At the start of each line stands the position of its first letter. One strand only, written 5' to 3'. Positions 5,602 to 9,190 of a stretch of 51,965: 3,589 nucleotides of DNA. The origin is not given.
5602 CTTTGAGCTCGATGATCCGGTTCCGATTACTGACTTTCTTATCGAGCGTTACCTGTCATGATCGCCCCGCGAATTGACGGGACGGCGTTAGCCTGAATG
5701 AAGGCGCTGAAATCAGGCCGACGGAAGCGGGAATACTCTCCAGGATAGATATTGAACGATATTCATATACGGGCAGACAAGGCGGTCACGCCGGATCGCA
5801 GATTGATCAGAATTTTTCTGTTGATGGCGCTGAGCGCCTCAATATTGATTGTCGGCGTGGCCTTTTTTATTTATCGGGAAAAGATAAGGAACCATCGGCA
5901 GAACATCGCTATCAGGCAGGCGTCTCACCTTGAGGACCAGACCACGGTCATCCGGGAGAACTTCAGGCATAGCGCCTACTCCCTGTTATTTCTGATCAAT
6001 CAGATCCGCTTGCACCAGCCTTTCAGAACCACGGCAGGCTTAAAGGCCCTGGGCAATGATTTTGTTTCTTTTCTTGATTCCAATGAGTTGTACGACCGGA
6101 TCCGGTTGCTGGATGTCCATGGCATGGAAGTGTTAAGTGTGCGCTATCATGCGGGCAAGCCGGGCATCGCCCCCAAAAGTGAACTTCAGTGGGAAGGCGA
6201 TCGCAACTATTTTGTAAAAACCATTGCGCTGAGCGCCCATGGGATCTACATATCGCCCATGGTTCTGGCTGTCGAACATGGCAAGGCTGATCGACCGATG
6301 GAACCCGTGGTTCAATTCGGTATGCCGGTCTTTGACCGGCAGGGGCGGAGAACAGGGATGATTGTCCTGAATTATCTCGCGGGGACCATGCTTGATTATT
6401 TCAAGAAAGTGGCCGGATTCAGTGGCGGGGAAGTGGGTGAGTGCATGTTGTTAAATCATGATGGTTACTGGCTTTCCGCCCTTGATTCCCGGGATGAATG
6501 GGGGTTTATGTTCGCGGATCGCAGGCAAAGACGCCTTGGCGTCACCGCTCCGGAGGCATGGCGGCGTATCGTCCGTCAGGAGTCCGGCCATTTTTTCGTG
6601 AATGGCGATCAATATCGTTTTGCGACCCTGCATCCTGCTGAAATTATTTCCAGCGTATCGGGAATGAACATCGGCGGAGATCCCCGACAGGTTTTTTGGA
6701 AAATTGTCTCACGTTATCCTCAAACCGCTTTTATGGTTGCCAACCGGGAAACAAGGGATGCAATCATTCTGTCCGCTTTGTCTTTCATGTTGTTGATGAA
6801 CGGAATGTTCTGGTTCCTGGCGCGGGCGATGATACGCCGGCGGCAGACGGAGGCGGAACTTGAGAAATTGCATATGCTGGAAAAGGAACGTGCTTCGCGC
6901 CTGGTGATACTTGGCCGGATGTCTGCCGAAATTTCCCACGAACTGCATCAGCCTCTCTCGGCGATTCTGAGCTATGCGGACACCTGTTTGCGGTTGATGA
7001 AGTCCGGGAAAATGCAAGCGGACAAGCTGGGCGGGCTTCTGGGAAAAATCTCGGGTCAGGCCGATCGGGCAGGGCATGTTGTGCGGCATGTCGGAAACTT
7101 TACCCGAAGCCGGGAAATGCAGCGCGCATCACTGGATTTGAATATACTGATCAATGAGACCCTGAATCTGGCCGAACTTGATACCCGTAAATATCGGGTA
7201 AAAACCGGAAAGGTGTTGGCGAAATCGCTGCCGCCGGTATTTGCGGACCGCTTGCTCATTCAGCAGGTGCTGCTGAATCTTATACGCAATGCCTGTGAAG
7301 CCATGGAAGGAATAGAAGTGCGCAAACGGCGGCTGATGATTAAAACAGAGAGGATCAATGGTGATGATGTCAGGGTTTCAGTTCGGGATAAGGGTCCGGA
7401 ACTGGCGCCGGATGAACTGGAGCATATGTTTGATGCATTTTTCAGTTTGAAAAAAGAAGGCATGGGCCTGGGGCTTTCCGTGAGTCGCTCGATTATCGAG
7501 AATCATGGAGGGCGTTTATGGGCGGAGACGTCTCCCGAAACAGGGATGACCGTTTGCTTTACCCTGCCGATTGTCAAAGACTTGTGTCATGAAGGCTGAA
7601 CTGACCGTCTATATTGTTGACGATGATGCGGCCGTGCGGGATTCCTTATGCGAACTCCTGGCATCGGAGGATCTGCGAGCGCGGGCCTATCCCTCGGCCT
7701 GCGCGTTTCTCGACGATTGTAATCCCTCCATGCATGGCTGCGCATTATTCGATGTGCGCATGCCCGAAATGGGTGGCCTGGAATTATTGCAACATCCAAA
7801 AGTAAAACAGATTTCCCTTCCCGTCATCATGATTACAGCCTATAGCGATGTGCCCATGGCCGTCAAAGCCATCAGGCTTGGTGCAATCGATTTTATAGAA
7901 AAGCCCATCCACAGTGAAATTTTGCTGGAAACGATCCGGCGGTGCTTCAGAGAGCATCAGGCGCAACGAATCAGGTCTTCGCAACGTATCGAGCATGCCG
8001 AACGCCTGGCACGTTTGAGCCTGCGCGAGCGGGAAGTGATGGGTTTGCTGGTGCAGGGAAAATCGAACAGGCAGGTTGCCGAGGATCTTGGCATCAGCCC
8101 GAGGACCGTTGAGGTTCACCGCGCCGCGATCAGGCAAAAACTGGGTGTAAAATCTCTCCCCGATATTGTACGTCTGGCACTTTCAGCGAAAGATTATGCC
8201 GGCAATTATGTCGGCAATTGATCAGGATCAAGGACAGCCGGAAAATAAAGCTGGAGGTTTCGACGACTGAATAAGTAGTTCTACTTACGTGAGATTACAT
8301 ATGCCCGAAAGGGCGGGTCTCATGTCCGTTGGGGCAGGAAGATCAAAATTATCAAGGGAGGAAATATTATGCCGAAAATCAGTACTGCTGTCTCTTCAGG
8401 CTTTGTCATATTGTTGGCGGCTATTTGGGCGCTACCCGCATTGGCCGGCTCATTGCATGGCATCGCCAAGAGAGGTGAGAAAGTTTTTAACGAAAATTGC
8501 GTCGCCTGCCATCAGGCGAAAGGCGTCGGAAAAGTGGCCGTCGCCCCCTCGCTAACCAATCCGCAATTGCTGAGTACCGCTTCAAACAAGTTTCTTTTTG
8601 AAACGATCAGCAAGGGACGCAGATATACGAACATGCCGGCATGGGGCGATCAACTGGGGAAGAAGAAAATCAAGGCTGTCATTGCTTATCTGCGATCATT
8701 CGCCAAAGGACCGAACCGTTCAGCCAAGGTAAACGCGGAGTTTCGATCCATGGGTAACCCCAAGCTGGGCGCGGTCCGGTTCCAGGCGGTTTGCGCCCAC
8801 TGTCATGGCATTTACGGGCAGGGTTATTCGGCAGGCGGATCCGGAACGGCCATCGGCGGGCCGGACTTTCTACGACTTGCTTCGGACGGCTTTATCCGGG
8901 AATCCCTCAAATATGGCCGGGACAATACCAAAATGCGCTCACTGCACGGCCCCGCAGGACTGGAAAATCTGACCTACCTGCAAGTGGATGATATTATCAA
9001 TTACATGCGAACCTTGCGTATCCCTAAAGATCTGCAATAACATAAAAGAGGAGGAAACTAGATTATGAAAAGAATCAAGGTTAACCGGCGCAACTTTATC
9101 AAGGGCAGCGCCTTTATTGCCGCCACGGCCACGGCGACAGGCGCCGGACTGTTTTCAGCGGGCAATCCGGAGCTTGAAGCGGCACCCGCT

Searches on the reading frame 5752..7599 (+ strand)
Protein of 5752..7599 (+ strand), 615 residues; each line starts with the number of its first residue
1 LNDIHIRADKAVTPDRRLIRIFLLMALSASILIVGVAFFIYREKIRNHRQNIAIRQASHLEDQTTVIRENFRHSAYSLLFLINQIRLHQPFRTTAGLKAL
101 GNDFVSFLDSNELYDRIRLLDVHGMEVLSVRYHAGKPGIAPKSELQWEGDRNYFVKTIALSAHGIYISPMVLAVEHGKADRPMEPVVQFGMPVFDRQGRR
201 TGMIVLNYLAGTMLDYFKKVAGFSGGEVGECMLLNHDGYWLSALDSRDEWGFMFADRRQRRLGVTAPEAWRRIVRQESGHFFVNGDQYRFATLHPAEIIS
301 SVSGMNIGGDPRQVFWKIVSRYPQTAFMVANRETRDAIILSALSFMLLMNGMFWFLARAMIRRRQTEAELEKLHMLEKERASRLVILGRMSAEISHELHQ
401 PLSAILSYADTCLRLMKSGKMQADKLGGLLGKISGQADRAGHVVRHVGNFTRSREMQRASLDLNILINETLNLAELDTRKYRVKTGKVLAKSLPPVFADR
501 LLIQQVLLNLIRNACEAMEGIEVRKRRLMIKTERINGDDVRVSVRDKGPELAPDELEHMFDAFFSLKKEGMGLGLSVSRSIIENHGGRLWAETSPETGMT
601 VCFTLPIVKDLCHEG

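Call 31: search_protein_families(library=pfam, proteins=[window:5752-7599:+], max_evalue=0.0001)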
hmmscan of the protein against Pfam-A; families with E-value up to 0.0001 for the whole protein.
window:5752-7599:+ (615 aa): 4 families
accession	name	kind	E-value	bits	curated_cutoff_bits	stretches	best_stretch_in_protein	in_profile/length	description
PF02518.31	HATPase_c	-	1.9e-23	83.4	26.4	1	499-607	2-109/111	Histidine kinase-, DNA gyrase B-, and HSP90-like ATPase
PF21623.3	HK_sensor_dom_bact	-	4.3e-23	82.2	27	1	98-293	51-241/253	Bacterial histidine kinase, sensor domain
PF02743.24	dCache_1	-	1.5e-07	31.6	45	1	42-241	4-180/240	Cache domain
PF00512.31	HisKA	-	4e-07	30.4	26.9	1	387-452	2-62/66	His Kinase A (phospho-acceptor) domain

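Call 73: search_protein_families(library=ncbifam, proteins=[window:5752-7599:+], max_evalue=0.00001)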
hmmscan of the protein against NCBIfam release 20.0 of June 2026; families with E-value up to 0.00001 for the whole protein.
window:5752-7599:+ (615 aa): 67 families (the best 25 are shown)
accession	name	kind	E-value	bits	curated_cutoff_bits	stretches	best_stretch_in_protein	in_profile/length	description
NF041777.1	sens_FixL_Rhizob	equivalog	2.7e-52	178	850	1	356-608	232-482/485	sensor protein FixL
NF008468.0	PRK11360.1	equivalog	1.2e-45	156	646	1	379-609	388-610/616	two-component system sensor histidine kinase AtoS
NF007688.0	PRK10364.1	equivalog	1.8e-40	139.1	479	1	253-607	115-451/460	two-component system sensor histidine kinase ZraS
NF010411.0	PRK13837.1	equivalog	3.1e-32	111.5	647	1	359-608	423-676/828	two-component system VirA-like sensor kinase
NF040750.1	tetrathio_HK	equivalog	8.8e-32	110.3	750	1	335-592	284-539/555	tetrathionate respiration histidine kinase TtrS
NF006800.0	PRK09303.1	equivalog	2.4e-27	95.9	342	1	367-609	131-379/383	histidine kinase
NF052574.1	HisKinEspCMyxo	equivalog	4.7e-27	94.5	1200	1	381-606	411-636/785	serine histidine kinase EspC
NF047466.1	hybrid_RR_LvrB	exception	2e-24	86.5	500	1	365-607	129-376/377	hybrid histidine kinase/response regulator LvrB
NF053867.1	SprKinKinDBac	equivalog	6.2e-24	84.3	775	1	307-609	217-499/500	sporulation kinase KinD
NF047794.1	HisKinPtgB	equivalog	2.1e-23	82.5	1000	1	360-590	416-638/656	two-component system sensor histidine kinase PgtB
NF033092.0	HK_WalK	equivalog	1.6e-22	79.8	725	1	392-607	377-594/594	cell wall metabolism sensor histidine kinase WalK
NF010076.0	PRK13557.1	subfamily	1e-20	73.7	631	1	362-611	146-398/540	histidine kinase famiy protein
NF041880.1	EPS_EpsF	equivalog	1.4e-20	73.3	900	1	395-603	282-487/492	response regulator EpsF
NF052573.1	HisKinEspAMyxo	equivalog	1.5e-19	69.5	1400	1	357-607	357-611/755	serine histidine kinase EspA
NF046020.1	HisKinCckABruc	equivalog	2.7e-19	68.5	1000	1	381-606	474-706/868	cell cycle histidine kinase CckA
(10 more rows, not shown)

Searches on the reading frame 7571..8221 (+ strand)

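Call 31: search_protein_families(library=pfam, proteins=[window:7571-8221:+], max_evalue=0.0001)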
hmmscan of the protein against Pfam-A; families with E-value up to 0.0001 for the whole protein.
window:7571-8221:+ (216 aa): 4 families
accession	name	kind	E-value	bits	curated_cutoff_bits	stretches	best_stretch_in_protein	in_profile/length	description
PF00072.30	Response_reg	-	2.3e-23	82.9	30.2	1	13-122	1-110/111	Response regulator receiver domain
PF00196.25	GerE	-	2.9e-21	75.3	23.5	1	148-203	2-57/57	Bacterial regulatory proteins, luxR family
PF08281.18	Sigma70_r4_2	-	3.9e-08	33.2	25.7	1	144-191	6-54/54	Sigma-70, region 4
PF13384.12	HTH_23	-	9.4e-05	22.6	24.6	0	152-184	5-38/50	Homeodomain-like domain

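Call 73: search_protein_families(library=ncbifam, proteins=[window:7571-8221:+], max_evalue=0.00001)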
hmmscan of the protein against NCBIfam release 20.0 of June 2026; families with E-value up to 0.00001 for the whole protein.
window:7571-8221:+ (216 aa): 77 families (the best 25 are shown)
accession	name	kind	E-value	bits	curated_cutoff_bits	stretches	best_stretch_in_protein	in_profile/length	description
NF006900.1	PRK09390.1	equivalog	5e-67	225.3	255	1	7-207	1-201/203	response regulator FixJ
NF040749.1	tetrathio_RR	equivalog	1.4e-42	145.6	290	1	13-201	2-186/191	tetrathionate respiration response regulator TtrR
NF047793.1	ResRegPgtA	equivalog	1.2e-25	90.2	650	1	9-136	4-131/414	two-component system response regulator PgtA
NF052445.1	RespRegMctR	equivalog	1.1e-22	80.4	300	1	12-206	3-202/205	two-component system response regulator MctR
NF011896.0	PRK15369.1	equivalog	2e-20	73.3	242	1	11-202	4-203/211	two component system response regulator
TIGR01818.1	ntrC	equivalog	3.6e-20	72.2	558.6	1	13-141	1-129/463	nitrogen regulation protein NR(I)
NF008176.1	PRK10923.1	equivalog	7.8e-20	70.9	620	1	12-140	5-133/469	nitrogen regulation protein NR(I)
NF008469.0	PRK11361.1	equivalog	1e-19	70.6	714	1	7-127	1-121/461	acetoacetate metabolism transcriptional regulator AtoC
NF051870.1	NAssimRespRegNtrX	equivalog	4.4e-19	68.7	600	1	12-139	3-132/452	nitrogen assimilation response regulator NtrX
NF047785.1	respo_reg_MadR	equivalog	6.6e-19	68.1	300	1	13-202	3-202/209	MadR family response regulator transcription factor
NF045505.1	RR_RssB_Pseudo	equivalog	2.6e-17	62.9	700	1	8-150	3-148/394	two-component system response regulator RssB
NF007685.0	PRK10360.1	equivalog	5.4e-17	62.2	258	1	11-195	2-184/196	response regulator transcription factor UhpA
NF007018.1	PRK09483.1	equivalog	8.5e-17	61.5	280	1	12-205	3-205/217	UvrY/SirA/GacA family response regulator transcription factor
NF007935.0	PRK10651.1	equivalog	1.4e-16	60.4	250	1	9-195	5-202/216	two-component system response regulator NarL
NF041733.1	resp_reg_CseB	equivalog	7e-15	55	350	1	12-153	2-141/228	two-component system response regulator CseB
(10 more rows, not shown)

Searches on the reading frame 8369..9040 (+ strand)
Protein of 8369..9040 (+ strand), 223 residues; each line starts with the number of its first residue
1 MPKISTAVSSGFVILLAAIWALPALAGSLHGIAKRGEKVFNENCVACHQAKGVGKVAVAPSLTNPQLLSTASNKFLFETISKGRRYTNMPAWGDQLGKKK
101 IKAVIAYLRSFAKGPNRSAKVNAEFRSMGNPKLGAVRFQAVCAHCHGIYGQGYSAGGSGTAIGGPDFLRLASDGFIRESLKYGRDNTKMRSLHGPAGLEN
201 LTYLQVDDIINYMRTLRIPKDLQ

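Call 3: search_protein_families(library=pfam, proteins=[window:8369-9040:+], max_evalue=0.01)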
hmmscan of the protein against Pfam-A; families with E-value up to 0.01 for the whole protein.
window:8369-9040:+ (223 aa): 4 families
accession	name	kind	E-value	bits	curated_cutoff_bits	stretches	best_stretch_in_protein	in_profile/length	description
PF13442.11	Cytochrome_CBB3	-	1.5e-20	73.7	27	2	33-108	3-68/68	Cytochrome C oxidase, cbb3-type, subunit III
PF00034.26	Cytochrom_C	-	2.5e-19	70.8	21.3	2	33-110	1-88/90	Cytochrome c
PF02167.20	Cytochrom_C1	-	0.0044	17.1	22.8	0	33-53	15-35/219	Cytochrome C1 family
PF14495.11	Cytochrom_C550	-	0.0088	16.2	27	0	34-63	27-55/136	Cytochrome c-550 domain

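Call 4: search_protein_families(library=ncbifam, proteins=[window:8369-9040:+], max_evalue=0.01)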
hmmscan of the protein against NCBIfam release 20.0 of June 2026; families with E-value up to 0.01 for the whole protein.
window:8369-9040:+ (223 aa): 15 families
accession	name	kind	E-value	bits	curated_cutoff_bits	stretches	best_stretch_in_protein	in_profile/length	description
TIGR00782.1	ccoP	equivalog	7.6e-21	74.6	179.95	2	32-112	202-282/285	cytochrome-c oxidase, cbb3-type subunit III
NF050122.1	bc1_QcrC_actin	exception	6.9e-13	48.5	200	1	34-154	42-159/253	cytochrome bc1 complex diheme cytochrome c subunit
NF045930.1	Cytc6PetJCyano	equivalog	1.6e-12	47.4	135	1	12-109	11-103/110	cytochrome c6 PetJ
NF011054.0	PRK14486.1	equivalog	1.7e-12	47.5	447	1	31-111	214-290/294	putative bifunctional cbb3-type cytochrome c oxidase subunit II/cytochrome c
TIGR04494.1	c550_PedF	equivalog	2.4e-09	37.2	122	1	36-111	54-130/133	cytochrome c-550 PedF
TIGR02603.1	CxxCH_TIGR02603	domain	2.3e-08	34.1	68.15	1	33-66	3-35/134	putative heme-binding domain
TIGR03872.1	cytochrome_MoxG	equivalog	6.7e-08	32.7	147.8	1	32-120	43-130/133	cytochrome c(L), periplasmic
TIGR04485.1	thiosulf_SoxX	equivalog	2.5e-07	31.3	61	1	43-110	4-77/78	sulfur oxidation c-type cytochrome SoxX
NF045773.1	cytochro_C550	exception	3.8e-06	26.8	125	1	33-108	49-116/118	cytochrome c550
NF045774.1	cytochro_C551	exception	8.6e-06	25.7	118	1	33-108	39-106/110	cytochrome c551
TIGR03874.1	4cys_cytochr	equivalog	0.0015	18.3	161.75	0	36-110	36-114/143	c-type cytochrome, methanol metabolism-related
NF040606.1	CytoC_perox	subfamily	0.0023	17.2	150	0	33-51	298-316/524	di-heme-cytochrome C peroxidase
NF052248.1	SorU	equivalog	0.0057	16.9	100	0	39-107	4-71/72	SorU family sulfite dehydrogenase c-type cytochrome subunit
TIGR03045.1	PS_II_C550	equivalog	0.0068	16.1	177.75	0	34-58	52-75/159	photosystem II cytochrome c-550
NF040971.1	cytc_ExtS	equivalog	0.0096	15.2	100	0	32-173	77-212/262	selenite/tellurite reduction operon c-type cytochrome lipoprotein ExtS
